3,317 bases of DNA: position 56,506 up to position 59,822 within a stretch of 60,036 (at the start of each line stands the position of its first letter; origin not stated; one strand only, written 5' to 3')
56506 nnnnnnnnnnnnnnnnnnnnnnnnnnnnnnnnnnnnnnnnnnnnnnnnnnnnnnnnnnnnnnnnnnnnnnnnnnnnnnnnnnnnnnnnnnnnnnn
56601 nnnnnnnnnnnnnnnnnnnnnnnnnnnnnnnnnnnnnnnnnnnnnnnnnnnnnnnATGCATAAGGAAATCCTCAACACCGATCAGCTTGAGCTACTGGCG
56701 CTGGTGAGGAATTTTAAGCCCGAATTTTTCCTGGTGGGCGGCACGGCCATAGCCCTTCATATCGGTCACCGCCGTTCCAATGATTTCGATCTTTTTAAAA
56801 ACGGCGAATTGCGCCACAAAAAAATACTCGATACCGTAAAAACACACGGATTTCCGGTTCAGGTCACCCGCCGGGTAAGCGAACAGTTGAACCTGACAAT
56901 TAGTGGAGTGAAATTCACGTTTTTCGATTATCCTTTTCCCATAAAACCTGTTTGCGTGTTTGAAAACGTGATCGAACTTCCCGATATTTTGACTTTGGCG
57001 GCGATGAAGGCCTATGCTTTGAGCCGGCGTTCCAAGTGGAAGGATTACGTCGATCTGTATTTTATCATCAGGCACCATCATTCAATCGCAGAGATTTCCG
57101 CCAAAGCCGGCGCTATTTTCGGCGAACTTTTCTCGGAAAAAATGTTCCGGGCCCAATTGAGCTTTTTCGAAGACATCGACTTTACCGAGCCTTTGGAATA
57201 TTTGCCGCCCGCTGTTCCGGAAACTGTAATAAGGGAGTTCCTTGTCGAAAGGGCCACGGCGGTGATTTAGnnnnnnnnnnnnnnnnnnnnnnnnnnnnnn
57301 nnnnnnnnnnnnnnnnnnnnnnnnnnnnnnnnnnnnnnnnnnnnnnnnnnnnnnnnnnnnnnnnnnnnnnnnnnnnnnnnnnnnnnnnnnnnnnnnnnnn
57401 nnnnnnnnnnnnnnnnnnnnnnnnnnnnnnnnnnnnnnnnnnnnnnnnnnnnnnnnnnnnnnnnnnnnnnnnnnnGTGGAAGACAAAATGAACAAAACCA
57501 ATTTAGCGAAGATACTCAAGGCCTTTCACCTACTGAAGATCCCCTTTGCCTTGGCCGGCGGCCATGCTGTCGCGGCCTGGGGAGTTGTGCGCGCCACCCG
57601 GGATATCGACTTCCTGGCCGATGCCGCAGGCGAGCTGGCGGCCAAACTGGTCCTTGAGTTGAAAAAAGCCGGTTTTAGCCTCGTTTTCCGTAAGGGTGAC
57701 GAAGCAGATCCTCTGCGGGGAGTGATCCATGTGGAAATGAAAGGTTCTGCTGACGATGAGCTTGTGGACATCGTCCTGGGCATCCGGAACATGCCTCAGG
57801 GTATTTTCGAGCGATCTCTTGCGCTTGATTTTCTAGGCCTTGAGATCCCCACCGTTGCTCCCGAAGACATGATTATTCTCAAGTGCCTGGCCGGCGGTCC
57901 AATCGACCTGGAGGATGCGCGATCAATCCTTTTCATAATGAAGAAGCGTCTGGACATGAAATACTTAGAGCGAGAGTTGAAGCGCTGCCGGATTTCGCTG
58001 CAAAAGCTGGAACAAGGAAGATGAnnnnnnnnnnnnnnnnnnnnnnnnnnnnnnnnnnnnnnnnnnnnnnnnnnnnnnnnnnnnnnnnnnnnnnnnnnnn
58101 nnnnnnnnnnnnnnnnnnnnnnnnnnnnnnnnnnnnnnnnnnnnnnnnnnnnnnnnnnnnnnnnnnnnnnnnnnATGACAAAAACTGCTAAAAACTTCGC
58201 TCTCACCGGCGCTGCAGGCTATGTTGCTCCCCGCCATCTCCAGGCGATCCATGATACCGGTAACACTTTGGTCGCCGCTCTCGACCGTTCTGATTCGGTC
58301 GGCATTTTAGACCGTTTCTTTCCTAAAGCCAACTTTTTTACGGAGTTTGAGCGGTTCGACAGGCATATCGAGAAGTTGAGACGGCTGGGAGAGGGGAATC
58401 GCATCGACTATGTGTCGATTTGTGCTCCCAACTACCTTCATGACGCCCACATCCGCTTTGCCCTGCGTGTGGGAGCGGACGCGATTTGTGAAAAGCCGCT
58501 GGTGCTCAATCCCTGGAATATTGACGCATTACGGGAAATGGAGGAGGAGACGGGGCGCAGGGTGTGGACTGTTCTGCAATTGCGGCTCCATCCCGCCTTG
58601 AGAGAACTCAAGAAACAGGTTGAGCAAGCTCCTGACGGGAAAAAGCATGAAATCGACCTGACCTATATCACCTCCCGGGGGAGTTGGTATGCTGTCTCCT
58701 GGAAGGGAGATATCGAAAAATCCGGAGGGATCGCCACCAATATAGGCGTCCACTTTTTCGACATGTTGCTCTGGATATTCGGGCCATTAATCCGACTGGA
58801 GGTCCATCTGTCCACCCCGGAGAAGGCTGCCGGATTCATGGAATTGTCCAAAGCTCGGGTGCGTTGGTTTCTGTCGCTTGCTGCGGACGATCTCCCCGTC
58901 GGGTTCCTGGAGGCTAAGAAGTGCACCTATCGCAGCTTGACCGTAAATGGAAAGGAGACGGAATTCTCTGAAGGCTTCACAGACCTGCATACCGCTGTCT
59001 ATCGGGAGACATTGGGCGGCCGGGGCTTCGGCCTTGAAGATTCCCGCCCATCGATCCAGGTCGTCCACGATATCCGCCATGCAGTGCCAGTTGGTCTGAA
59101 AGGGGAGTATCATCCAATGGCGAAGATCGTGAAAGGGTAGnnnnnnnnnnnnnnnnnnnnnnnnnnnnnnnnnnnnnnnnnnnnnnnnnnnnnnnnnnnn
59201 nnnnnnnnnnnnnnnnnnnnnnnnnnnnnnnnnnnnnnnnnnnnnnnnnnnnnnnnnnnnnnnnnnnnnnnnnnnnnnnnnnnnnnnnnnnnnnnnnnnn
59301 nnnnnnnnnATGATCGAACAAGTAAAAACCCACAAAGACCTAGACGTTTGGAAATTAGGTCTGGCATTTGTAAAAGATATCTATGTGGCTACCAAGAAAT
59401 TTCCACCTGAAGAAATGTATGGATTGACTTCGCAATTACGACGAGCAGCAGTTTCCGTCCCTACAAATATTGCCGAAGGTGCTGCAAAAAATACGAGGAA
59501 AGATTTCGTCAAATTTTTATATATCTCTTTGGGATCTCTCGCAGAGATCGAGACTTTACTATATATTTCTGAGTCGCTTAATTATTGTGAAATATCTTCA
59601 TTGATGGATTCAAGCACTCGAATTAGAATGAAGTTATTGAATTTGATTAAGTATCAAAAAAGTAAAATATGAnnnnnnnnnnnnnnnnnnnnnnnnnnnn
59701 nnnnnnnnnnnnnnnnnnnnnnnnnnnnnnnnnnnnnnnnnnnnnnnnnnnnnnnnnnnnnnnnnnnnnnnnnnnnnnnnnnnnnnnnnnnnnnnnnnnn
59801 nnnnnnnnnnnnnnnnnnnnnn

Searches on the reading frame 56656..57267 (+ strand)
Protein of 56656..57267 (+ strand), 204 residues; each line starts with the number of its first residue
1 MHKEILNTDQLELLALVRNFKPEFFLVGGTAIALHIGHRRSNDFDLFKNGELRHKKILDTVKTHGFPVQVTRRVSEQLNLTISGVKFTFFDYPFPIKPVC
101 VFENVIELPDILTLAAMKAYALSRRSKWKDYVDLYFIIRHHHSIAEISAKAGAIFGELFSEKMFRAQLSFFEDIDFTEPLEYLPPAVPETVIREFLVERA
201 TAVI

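Call 60: search_protein_families(library=pfam, proteins=[window:56656-57267:+], max_evalue=0.01)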
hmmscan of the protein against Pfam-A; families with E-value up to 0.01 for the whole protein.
window:56656-57267:+ (204 aa): 1 family
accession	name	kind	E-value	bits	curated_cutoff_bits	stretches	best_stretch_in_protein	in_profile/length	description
PF08843.17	AbiEii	-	4e-12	47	22.5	1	19-148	10-179/238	Nucleotidyl transferase AbiEii toxin, Type IV TA system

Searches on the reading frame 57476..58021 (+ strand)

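Call 60: search_protein_families(library=pfam, proteins=[window:57476-58021:+], max_evalue=0.01)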
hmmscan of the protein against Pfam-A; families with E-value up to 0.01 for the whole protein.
window:57476-58021:+ (182 aa): 3 families
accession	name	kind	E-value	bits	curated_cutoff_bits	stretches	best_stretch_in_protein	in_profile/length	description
PF19502.5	DUF6036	-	2e-05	24.9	23.6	1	24-166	22-131/164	Nucleotidyltransferase of unknown function (DUF6036)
PF08843.17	AbiEii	-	0.00018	22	22.5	1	14-139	3-148/238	Nucleotidyl transferase AbiEii toxin, Type IV TA system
PF09970.15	DUF2204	-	0.0018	18.4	20.3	1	10-159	5-155/181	Nucleotidyl transferase of unknown function (DUF2204)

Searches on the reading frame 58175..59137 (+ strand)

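Call 60: search_protein_families(library=pfam, proteins=[window:58175-59137:+], max_evalue=0.01)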
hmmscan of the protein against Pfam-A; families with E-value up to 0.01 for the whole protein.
window:58175-59137:+ (321 aa): 3 families
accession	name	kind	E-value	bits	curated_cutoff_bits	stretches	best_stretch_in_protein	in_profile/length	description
PF01408.29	GFO_IDH_MocA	-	5.7e-17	63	24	1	7-131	2-117/120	Oxidoreductase family, NAD-binding Rossmann fold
PF02894.22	GFO_IDH_MocA_C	-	4.9e-12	46.5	22.9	1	159-275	14-139/218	Oxidoreductase family, C-terminal alpha/beta domain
PF22725.1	GFO_IDH_MocA_C3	-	4.7e-08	33.5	27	1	143-217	2-77/124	GFO/IDH/MocA C-terminal domain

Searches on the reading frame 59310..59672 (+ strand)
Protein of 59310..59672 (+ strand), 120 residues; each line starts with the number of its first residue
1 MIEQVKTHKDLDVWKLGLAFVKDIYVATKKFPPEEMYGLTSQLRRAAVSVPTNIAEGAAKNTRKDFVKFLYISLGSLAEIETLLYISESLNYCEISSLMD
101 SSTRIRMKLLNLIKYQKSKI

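Call 3: search_protein_families(library=pfam, proteins=[window:59310-59672:+])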
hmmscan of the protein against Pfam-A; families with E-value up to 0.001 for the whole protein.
window:59310-59672:+ (120 aa): 1 family
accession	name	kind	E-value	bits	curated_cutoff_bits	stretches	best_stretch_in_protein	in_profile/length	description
PF05635.17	23S_rRNA_IVP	-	1.1e-33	116.1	33.8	1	9-100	1-95/106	23S rRNA-intervening sequence protein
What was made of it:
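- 59310..59672 (+): Four-helix-bundle gene, copy 3 (120 aa; GC3 0.31). PF05635 at 1.1e-33 (call 3).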

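Call 4: search_protein_families(library=ncbifam, proteins=[window:59310-59672:+])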
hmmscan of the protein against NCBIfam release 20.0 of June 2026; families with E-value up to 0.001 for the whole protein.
window:59310-59672:+ (120 aa): 3 families
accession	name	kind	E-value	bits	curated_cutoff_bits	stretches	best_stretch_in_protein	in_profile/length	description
NF008911.0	PRK12275.1-2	subfamily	1.8e-36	125.2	137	1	6-115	2-114/118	hypothetical protein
TIGR02436.1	TIGR02436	subfamily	1.4e-32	112.2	24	1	13-117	1-109/109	four helix bundle protein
NF008912.0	PRK12275.1-6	subfamily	7.5e-24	84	124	1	8-119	3-114/117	hypothetical protein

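Call 43: find_encoding_contigs(protein=window:59310-59672:+, flank=6000, max_places=8)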
Protein window:59310-59672:+ (120 aa): 6 contigs read that carry it; 4 places shown.
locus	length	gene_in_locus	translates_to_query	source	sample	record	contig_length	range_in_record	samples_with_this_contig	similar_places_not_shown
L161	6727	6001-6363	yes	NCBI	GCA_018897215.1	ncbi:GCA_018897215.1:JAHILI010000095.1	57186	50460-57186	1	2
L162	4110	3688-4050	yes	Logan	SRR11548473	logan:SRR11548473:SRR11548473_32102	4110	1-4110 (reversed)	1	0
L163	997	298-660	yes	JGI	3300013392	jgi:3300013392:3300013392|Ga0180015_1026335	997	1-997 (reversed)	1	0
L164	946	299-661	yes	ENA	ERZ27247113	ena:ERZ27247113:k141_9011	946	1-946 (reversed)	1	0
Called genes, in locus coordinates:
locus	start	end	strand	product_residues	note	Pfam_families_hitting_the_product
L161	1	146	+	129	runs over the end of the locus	PF05635:23S_rRNA_IVP, PF22296:bAvd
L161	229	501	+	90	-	PF00708:Acylphosphatase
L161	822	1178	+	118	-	PF05635:23S_rRNA_IVP, PF22296:bAvd (weak)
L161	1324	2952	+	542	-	PF03721:UDPG_MGDP_dh_N, PF00984:UDPG_MGDP_dh, PF03720:UDPG_MGDP_dh_C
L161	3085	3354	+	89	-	-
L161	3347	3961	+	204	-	PF08843:AbiEii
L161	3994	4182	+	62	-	-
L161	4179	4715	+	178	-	PF19502:DUF6036 (faint)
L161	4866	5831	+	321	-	PF01408:GFO_IDH_MocA, PF02894:GFO_IDH_MocA_C, PF22725:GFO_IDH_MocA_C3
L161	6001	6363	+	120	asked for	PF05635:23S_rRNA_IVP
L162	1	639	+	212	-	?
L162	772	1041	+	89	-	-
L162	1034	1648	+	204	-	PF08843:AbiEii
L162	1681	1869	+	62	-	-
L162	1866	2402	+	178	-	PF19502:DUF6036 (faint)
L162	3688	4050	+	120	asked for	PF05635:23S_rRNA_IVP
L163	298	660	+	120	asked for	PF05635:23S_rRNA_IVP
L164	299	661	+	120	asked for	PF05635:23S_rRNA_IVP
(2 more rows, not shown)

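Call 63: search_protein_families(library=padloc, proteins=[window:59310-59669:+], max_evalue=0.01)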
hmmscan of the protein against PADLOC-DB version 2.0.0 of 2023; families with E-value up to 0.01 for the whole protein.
window:59310-59669:+ (120 aa): 0 families

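Call 64: search_protein_families(library=phrogs, proteins=[window:59310-59669:+], max_evalue=0.001)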
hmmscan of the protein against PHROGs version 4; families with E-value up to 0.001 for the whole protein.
window:59310-59669:+ (120 aa): 0 families
